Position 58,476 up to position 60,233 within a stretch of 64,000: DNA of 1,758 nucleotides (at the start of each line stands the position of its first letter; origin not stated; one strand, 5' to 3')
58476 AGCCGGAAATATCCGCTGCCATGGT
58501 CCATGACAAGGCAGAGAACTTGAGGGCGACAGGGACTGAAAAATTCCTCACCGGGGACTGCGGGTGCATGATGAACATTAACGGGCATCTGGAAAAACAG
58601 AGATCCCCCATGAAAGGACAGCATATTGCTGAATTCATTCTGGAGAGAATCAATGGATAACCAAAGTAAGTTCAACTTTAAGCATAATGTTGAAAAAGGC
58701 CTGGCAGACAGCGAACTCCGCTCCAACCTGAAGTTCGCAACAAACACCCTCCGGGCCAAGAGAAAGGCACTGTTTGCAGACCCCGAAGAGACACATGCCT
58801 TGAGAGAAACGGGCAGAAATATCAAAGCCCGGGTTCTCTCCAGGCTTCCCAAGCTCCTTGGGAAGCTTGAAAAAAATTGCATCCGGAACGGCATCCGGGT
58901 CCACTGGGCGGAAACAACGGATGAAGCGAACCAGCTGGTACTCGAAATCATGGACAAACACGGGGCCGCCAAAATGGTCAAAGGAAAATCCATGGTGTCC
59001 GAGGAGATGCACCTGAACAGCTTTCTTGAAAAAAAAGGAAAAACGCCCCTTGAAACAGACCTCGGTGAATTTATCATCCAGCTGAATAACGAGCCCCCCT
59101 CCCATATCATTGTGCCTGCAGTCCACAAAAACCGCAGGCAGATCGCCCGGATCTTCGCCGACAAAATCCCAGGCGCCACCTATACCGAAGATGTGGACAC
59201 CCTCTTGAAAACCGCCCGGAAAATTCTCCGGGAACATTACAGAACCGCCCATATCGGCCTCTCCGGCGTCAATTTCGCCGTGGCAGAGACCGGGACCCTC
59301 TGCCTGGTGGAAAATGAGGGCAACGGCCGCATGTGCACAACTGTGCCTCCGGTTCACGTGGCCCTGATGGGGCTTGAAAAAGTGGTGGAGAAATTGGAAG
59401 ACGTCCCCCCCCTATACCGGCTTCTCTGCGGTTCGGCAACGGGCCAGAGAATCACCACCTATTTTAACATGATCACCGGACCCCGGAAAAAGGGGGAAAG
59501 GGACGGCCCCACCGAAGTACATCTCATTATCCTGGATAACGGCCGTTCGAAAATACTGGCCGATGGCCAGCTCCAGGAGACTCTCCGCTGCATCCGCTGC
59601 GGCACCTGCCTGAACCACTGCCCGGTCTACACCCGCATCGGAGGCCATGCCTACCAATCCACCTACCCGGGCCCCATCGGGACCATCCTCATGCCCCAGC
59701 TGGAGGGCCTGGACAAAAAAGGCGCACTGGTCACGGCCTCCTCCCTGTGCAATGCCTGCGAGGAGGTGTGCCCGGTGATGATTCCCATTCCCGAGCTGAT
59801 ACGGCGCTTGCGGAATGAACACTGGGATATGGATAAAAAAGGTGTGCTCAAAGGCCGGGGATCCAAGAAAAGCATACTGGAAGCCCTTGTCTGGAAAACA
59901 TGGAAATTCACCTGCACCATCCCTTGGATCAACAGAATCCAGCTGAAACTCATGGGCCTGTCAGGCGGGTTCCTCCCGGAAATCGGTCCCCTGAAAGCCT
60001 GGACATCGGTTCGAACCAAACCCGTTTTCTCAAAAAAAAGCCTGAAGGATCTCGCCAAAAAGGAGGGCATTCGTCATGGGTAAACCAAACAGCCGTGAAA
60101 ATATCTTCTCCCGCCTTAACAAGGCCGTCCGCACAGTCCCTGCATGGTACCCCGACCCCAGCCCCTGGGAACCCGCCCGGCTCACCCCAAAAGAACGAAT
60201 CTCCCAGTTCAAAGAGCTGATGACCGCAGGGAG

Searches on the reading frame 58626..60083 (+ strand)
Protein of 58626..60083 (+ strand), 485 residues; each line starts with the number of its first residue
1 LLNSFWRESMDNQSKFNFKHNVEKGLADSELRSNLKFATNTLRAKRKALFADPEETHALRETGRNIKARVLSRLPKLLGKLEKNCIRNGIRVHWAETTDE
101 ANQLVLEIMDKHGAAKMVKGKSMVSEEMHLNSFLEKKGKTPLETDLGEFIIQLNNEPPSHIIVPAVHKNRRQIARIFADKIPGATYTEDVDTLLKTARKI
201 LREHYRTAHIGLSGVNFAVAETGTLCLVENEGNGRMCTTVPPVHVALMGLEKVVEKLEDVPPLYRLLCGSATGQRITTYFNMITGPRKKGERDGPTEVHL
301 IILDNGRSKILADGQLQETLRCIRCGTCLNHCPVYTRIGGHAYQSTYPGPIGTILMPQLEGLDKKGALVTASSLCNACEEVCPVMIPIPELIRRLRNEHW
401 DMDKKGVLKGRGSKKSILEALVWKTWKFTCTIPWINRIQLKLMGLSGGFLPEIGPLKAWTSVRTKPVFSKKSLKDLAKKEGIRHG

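Call 41: search_protein_families(library=pfam, proteins=[window:58626-60083:+], max_evalue=0.00001)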
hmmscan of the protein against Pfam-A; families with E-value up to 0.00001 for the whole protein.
window:58626-60083:+ (485 aa): 6 families
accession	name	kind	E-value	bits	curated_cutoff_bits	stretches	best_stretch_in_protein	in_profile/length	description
PF02589.21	LUD_dom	-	4.9e-48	163.8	22.6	1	80-303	3-189/189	LUD domain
PF11870.13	LutB_C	-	3.4e-20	72.6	26.8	1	394-481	1-87/88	Lactate utilisation protein B, C-terminal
PF13183.11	Fer4_8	-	2.5e-12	47.6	27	1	320-385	3-67/68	4Fe-4S dicluster domain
PF13187.11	Fer4_9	-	3.9e-07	30.4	27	0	312-334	27-49/52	4Fe-4S dicluster domain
PF13534.11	Fer4_17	-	1e-06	29.6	22.2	1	321-386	1-60/61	4Fe-4S dicluster domain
PF13237.11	Fer4_10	-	4.1e-06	27.1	25.5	0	319-337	6-22/53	4Fe-4S dicluster domain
